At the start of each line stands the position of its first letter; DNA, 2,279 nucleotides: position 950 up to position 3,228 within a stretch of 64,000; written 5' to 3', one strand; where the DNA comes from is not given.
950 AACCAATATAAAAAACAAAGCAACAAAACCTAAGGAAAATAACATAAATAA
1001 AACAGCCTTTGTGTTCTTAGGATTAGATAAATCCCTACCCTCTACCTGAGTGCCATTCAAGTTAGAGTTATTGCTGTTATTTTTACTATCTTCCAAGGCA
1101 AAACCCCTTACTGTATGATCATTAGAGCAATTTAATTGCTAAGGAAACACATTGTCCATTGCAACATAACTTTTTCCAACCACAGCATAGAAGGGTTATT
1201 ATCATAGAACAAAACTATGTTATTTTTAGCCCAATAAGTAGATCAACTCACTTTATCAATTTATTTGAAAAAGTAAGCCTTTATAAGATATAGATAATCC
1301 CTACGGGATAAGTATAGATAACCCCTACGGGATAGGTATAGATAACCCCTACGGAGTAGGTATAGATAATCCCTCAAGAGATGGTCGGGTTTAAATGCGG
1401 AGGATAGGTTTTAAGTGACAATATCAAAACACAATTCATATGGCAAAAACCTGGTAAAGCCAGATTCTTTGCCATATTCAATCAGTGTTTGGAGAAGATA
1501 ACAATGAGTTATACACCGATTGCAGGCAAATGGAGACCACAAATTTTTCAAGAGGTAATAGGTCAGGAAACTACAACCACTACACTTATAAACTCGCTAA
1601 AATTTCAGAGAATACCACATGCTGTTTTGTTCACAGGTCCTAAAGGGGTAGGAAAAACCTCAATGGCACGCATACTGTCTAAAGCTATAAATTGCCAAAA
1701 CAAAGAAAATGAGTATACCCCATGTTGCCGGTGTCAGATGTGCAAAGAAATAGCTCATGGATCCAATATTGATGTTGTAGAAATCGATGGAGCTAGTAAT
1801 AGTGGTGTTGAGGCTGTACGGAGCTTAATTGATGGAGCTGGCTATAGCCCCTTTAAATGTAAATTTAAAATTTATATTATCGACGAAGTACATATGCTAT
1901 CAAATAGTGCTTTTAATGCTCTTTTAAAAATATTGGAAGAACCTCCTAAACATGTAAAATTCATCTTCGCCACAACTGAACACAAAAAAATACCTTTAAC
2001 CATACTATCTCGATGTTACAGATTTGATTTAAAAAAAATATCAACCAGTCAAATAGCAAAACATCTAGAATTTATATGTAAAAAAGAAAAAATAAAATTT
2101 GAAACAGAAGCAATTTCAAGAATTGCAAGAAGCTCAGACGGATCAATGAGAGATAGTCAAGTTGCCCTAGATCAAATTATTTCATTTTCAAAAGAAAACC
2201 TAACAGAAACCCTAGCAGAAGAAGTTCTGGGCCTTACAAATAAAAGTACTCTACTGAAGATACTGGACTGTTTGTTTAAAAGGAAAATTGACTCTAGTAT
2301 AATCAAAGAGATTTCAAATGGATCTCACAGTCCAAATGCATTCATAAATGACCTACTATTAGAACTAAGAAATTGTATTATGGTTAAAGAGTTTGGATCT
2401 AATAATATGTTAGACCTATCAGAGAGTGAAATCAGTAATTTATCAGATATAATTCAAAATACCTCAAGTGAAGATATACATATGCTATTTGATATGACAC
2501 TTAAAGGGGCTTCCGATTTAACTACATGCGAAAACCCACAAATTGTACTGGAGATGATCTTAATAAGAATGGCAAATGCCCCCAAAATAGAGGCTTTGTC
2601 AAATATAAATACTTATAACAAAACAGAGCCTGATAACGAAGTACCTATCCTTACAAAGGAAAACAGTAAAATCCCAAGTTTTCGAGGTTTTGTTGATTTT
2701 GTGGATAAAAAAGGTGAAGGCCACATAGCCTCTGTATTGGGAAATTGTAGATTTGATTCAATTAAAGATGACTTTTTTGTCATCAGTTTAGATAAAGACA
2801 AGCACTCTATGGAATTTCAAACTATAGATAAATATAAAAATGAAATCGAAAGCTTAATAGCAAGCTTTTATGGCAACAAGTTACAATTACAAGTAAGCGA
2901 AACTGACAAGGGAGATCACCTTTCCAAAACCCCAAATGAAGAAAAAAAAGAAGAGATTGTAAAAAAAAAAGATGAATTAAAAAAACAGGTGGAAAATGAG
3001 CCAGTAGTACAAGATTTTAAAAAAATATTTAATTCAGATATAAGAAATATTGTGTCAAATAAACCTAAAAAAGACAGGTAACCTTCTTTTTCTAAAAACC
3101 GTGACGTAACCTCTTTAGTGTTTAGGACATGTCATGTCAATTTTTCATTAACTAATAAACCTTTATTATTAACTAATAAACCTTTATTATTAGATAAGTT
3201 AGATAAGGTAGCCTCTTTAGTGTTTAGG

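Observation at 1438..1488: Recurrent hairpin + exact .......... box on the sense strand of 5' leaders (at least four copies)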

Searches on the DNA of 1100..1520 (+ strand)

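Call 51: search_rna_families(source=window, start=1100, end=1520, threshold=evalue, max_evalue=10)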
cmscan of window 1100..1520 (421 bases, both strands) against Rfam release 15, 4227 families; matches with E-value up to 10: 5.
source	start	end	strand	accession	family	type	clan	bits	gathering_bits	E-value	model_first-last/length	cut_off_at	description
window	1195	1263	+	RF02900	AaHKsRNA82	Gene; sRNA;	-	19.5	51.4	2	1-81/81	no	Aggregatibacter sRNA 82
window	1250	1279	-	RF01080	UPD-PKib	Cis-reg;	-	14.9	39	5.6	1-32/32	no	Pseudoknot of upstream pseudoknot domain (UPD) of the 3'UTR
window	1318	1363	-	RF03056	RAGATH-35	Gene; sRNA;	-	14.6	38.9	6.4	1-87/87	no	RAGATH-35 RNA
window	1178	1258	-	RF01876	MIAT_exon5_2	Gene; lncRNA;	-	13.5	75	1.2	1-83/83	no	Myocardial infarction associated transcript exon 5 conserved region 2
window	1480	1496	-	RF01123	sR35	Gene; snRNA; snoRNA; CD-box;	-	11.3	60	3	41-57/57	no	Small nucleolar RNA sR35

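Call 67: build_rna_model(alignment_id=A6, structure=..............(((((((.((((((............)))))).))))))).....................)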
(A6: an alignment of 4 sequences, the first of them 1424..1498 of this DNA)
Model R1 built from alignment A6 (4 sequences, 75 columns); structure: as given.
model positions 75; base pairs 13; branch points 0; effective number of sequences 3.64; information 0.753 bits per position. Calibrated on 0.2 Mb of random sequence (short: E-values are rough).
structure used (alignment columns):
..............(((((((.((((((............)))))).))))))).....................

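Call 68: search_with_rna_model(model_id=R1, source=window, filters=off, max_evalue=10)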
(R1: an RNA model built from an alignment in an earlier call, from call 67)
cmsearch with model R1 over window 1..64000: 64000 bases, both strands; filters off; matches with E-value up to 10: 13.
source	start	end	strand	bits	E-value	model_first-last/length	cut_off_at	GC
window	27882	27954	+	84.8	1.9e-17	1-75/75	no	0.42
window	25638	25712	+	81.6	1.1e-16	1-75/75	no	0.4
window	1424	1498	+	79.4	3.4e-16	1-75/75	no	0.36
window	27820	27881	+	45.3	2.8e-08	1-75/75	no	0.45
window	21797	21841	+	23.7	0.0029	1-75/75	no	0.36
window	27896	27933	-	14.2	0.47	15-54/75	no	0.45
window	14585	14614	+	13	0.91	1-75/75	no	0.43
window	5423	5508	-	10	4.6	1-75/75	no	0.31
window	37643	37702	+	9.3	6.6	1-75/75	no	0.23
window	18987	19021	-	9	7.7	1-75/75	no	0.43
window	9405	9476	-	8.8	8.7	1-75/75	no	0.29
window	19352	19383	-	8.8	8.8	1-75/75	no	0.28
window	61955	61991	+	8.6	9.9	1-75/75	no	0.27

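Call 69: search_with_rna_model(model_id=R1, sources=[L001, L002, L003, L004, L005], filters=off, max_evalue=10)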
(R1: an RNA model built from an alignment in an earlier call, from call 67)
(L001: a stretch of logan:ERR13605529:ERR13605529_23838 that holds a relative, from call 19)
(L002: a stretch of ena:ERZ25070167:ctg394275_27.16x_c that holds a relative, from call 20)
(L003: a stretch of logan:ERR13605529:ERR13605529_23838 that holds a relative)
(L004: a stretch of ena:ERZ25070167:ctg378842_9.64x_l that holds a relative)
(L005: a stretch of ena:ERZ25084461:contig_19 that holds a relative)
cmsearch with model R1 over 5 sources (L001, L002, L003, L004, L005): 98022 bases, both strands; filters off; matches with E-value up to 10: 12.
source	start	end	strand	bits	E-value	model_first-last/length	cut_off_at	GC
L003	7929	7954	+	13.4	1.1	22-47/75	no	0.27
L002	926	994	+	13.4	1.1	1-75/75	no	0.46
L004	15852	15935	+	12.9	1.4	1-75/75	no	0.35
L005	7224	7301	+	12.2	2.1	1-75/75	no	0.27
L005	2248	2316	-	10.9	4.4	1-75/75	no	0.39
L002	15370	15412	-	10.8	4.6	15-62/75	no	0.23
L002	3487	3534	-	10.5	5.2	1-75/75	no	0.4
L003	11536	11591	-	10.2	6.3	1-75/75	no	0.3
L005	7446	7518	-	9.9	7.4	1-75/75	no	0.27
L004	15712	15752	+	9.7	8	15-54/75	no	0.41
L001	18060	18087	+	9.4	9.4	1-75/75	no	0.39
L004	5262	5292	+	9.4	9.8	1-75/75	no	0.42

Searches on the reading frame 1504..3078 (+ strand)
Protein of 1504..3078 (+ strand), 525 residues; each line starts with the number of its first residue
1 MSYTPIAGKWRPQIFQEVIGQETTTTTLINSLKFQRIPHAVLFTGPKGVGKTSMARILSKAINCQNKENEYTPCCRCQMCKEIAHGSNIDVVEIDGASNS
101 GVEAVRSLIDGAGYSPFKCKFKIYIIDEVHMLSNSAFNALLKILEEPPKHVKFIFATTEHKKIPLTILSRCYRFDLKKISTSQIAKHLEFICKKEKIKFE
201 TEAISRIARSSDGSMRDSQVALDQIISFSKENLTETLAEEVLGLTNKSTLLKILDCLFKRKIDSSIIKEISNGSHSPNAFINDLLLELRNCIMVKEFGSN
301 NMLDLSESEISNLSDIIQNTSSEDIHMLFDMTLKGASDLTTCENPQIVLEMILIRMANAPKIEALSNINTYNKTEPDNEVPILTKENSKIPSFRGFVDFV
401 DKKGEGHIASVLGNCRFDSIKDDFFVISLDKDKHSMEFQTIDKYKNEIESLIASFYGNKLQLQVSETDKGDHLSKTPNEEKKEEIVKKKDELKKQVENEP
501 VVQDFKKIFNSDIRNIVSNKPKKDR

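Call 16: find_encoding_contigs(protein=window:1504-3078:+, flank=10000, max_places=6)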
Protein window:1504-3078:+ (525 aa): no gene with exactly this product is on record in the collection.

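Call 17: find_homologous_proteins(query=window:1504-3078:+, max_evalue=1e-30)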
Query window:1504-3078:+ (525 aa): 7994 proteins with E <= 1e-30 among 8000 candidates; the best 120 are listed.
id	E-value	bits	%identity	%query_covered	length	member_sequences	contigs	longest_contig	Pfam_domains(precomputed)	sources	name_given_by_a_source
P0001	0.0e+0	1159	100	100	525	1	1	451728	PF12169.14,PF00004.36,PF13401.13,PF22608.3,PF21960.3,PF05496.19,PF13177.13,PF07728.21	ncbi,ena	-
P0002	1.0e-256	871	76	100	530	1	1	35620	PF12169.14,PF00004.36,PF13401.13,PF22608.3,PF21960.3,PF05496.19,PF13177.13,PF07728.21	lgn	-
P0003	1.9e-252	857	76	100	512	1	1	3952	PF12169.14,PF00004.36,PF13401.13,PF22608.3,PF05496.19,PF13177.13,PF07728.21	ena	-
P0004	3.2e-216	737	65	98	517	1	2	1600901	PF12169.14,PF12170.14,PF00004.36,PF13401.13,PF22608.3,PF05496.19,PF13177.13,PF07728.21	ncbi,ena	-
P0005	2.1e-131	457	47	98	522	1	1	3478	PF12169.14,PF06068.20,PF00004.36,PF13401.13,PF22608.3,PF05496.19,PF13177.13,PF07728.21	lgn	-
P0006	4.2e-127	443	43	99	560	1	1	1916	PF12169.14,PF00004.36,PF13401.13,PF22608.3,PF05496.19,PF13177.13,PF07728.21,PF13191.13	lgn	-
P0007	5.9e-124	433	44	99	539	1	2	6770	PF12169.14,PF06068.20,PF00004.36,PF13401.13,PF22608.3,PF05496.19,PF13177.13,PF07728.21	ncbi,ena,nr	ncbi:MAG: DNA polymerase III subunit gamma/tau [Bdellovibrionales bacterium]|nr:DNA polymerase III s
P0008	9.4e-123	429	42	98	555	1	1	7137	PF12169.14,PF00004.36,PF13401.13,PF22608.3,PF05496.19,PF13177.13,PF07728.21,PF13191.13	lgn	-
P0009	6.1e-122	426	43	98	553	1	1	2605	PF12169.14,PF06068.20,PF00004.36,PF13401.13,PF22608.3,PF05496.19,PF13177.13,PF07728.21,PF13191.13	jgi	jgi:DNA polymerase-3 subunit gamma/tau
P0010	6.8e-122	426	43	98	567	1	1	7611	PF12169.14,PF06068.20,PF00004.36,PF13401.13,PF22608.3,PF05496.19,PF13177.13,PF07728.21,PF13191.13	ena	-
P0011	3.5e-121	424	41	98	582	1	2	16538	PF12169.14,PF00004.36,PF13401.13,PF22608.3,PF13177.13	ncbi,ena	-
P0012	4.6e-121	423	42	99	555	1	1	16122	PF12169.14,PF00004.36,PF13401.13,PF22608.3,PF05496.19,PF13177.13,PF07728.21,PF13191.13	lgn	-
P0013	4.9e-121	423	42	99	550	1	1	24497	PF12169.14,PF00004.36,PF13401.13,PF22608.3,PF05496.19,PF13177.13,PF07728.21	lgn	-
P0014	1.1e-120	422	52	70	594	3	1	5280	PF12169.14,PF00004.36,PF13401.13,PF22608.3,PF13177.13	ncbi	-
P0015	2.1e-120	421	43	98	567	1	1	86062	PF12169.14,PF00004.36,PF22608.3,PF05496.19,PF13177.13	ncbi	-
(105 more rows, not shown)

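Call 19: find_encoding_contigs(protein=P0002, flank=10000, max_places=3)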
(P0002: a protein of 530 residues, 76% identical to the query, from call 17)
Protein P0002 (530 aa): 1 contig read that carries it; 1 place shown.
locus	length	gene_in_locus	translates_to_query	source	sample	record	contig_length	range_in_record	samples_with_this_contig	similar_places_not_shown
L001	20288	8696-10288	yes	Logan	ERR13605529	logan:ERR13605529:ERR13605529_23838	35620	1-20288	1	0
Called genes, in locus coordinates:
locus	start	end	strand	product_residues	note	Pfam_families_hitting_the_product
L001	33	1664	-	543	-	PF04326:SLFN_AlbA_2, PF13749:HATPase_c_4 (faint)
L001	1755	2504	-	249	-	-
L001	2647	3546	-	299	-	PF01040:UbiA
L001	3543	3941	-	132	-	PF03626:COX4_pro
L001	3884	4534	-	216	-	PF00510:COX3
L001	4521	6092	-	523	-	PF00115:COX1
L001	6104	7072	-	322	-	PF02790:COX2_TM, PF13473:Cupredoxin_1, PF00116:COX2, PF00034:Cytochrom_C, PF13442:Cytochrome_CBB3 (weak)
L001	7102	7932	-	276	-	-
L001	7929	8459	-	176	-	-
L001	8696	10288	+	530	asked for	PF05496:RuvB_N (weak), PF13177:DNA_pol3_delta2, PF00004:AAA, PF07728:AAA_5, PF13401:AAA_22 (weak), PF21960:RCF1-5-like_lid (faint), PF22608:DNAX_ATPase_lid, PF12169:DNA_pol3_gamma3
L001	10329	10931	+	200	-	PF21176:RecR_HhH, PF01751:Toprim, PF13662:Toprim_4, PF21175:RecR_C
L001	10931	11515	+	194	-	PF00025:Arf (weak)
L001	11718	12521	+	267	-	-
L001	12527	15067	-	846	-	PF02190:LON_substr_bdg, PF00004:AAA, PF07728:AAA_5 (weak), PF22667:Lon_lid, PF05362:Lon_C, PF13541:ChlI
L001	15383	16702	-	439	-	PF06689:zf-C4_ClpX, PF00493:MCM (weak), PF05496:RuvB_N (weak), PF01078:Mg_chelatase (faint), PF07724:AAA_2, PF00004:AAA, PF07728:AAA_5 (weak), PF10431:ClpB_D2-small, +1 more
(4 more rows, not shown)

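Call 20: find_encoding_contigs(protein=P0004, flank=10000, max_places=3)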
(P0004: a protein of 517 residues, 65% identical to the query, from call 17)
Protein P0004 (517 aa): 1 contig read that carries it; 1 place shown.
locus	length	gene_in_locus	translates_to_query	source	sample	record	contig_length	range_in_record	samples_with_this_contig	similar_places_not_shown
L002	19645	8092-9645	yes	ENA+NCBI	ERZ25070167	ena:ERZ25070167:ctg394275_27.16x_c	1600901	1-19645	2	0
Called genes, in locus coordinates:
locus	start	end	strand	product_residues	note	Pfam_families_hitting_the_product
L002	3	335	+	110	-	?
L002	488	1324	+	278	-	PF01555:N6_N4_Mtase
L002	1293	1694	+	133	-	PF02945:Endonuclease_7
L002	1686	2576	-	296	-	PF01040:UbiA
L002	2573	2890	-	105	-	PF03626:COX4_pro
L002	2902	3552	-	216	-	PF00510:COX3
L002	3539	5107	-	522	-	PF00115:COX1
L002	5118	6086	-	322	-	PF02790:COX2_TM, PF13473:Cupredoxin_1, PF00116:COX2, PF00034:Cytochrom_C, PF13442:Cytochrome_CBB3 (weak)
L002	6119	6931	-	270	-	PF02630:SCO1-SenC (weak)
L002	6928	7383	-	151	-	-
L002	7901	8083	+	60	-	-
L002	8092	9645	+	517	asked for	PF05496:RuvB_N (weak), PF13177:DNA_pol3_delta2, PF00004:AAA, PF07728:AAA_5, PF13401:AAA_22 (weak), PF22608:DNAX_ATPase_lid, PF12169:DNA_pol3_gamma3, PF12170:DNA_pol3_tau_5 (weak)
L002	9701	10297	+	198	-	PF21176:RecR_HhH, PF01751:Toprim, PF13662:Toprim_4, PF21175:RecR_C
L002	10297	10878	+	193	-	PF00025:Arf (weak)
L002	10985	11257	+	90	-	-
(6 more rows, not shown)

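Call 73: list_cluster_members(proteins=[P0001, P0004, P0121])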
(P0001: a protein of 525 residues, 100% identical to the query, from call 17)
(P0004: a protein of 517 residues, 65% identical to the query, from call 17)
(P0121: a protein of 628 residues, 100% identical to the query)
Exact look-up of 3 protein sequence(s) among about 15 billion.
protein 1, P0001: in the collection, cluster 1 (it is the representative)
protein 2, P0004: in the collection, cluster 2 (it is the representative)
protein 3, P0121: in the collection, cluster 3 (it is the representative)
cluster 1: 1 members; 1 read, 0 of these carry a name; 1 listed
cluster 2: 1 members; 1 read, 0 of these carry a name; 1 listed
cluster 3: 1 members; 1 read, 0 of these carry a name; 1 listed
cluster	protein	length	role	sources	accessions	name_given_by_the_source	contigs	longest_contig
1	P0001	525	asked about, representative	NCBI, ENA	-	-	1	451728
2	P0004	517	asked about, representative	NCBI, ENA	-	-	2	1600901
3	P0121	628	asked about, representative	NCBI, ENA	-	-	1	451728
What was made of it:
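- Tried and rejected: Cluster look-up gave no organism name (call 73).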
